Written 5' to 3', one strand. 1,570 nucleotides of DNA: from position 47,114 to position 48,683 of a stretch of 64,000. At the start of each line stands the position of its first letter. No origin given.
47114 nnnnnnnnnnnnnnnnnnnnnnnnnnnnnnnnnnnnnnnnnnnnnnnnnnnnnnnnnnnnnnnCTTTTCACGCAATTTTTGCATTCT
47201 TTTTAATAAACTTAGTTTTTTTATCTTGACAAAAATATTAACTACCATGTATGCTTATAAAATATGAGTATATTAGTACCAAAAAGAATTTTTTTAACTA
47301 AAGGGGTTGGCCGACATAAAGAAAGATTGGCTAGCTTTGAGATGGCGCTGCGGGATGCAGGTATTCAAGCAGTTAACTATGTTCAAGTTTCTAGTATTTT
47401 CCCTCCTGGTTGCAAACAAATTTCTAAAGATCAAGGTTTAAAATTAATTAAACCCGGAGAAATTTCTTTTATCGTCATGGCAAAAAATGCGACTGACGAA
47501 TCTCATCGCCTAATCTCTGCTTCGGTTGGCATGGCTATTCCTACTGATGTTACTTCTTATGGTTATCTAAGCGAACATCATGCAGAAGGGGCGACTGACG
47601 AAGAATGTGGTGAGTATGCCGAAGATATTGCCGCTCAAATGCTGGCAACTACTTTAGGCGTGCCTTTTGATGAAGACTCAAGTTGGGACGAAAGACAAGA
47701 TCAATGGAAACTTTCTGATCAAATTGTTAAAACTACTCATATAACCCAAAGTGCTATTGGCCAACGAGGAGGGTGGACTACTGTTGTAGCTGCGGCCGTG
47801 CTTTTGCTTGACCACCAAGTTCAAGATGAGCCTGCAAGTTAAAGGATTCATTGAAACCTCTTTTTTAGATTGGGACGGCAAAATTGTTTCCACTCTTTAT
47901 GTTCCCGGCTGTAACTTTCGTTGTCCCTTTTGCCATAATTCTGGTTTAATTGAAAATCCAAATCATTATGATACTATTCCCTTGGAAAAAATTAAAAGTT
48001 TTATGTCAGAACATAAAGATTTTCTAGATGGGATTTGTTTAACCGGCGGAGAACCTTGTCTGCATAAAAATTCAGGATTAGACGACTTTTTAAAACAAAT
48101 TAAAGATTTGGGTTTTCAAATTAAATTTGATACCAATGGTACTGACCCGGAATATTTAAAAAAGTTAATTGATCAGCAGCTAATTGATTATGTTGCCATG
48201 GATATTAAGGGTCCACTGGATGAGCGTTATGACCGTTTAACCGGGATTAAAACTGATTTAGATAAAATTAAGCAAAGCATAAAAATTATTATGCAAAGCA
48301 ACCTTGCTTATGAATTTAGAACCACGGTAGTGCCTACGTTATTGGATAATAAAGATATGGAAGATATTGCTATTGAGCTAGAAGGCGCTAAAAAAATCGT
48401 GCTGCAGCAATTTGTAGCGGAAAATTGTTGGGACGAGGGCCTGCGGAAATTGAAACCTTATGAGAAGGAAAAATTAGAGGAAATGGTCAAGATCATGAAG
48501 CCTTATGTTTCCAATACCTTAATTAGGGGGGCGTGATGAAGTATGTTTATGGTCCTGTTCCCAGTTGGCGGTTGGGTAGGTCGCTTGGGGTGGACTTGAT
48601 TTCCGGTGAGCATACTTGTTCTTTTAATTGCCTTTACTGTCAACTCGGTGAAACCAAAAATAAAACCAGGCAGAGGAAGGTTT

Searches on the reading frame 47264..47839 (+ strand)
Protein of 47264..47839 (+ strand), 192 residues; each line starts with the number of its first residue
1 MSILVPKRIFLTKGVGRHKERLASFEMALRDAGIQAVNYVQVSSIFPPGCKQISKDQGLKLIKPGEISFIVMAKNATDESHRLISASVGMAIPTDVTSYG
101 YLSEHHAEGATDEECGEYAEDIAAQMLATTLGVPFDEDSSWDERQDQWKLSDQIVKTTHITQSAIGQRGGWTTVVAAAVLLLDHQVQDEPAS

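Call 14: search_protein_families(library=pfam, proteins=[window:47264-47839:+], max_evalue=0.001)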
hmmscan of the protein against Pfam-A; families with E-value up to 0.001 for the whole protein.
window:47264-47839:+ (192 aa): 1 family
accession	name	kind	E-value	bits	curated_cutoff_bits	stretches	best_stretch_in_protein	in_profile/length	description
PF01862.21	PvlArgDC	-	4.5e-58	196.1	22.7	1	5-180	1-160/161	Pyruvoyl-dependent arginine decarboxylase (PvlArgDC)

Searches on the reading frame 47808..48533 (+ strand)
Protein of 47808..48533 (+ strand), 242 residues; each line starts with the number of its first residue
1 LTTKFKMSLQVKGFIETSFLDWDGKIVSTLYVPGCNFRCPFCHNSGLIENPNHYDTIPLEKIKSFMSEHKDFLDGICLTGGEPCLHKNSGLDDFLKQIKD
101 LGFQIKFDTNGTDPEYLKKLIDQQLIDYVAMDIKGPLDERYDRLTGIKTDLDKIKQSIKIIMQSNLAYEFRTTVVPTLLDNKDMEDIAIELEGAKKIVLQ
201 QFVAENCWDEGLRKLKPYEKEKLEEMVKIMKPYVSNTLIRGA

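Call 14: search_protein_families(library=pfam, proteins=[window:47808-48533:+], max_evalue=0.001)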
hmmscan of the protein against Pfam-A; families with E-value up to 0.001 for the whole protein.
window:47808-48533:+ (242 aa): 2 families
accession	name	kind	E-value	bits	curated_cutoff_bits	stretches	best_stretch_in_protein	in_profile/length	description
PF04055.27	Radical_SAM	-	4.7e-21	76.1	29.5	1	32-187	4-159/166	Radical SAM superfamily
PF13353.11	Fer4_12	-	1.3e-11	45.4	22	1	27-143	7-123/137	4Fe-4S single cluster domain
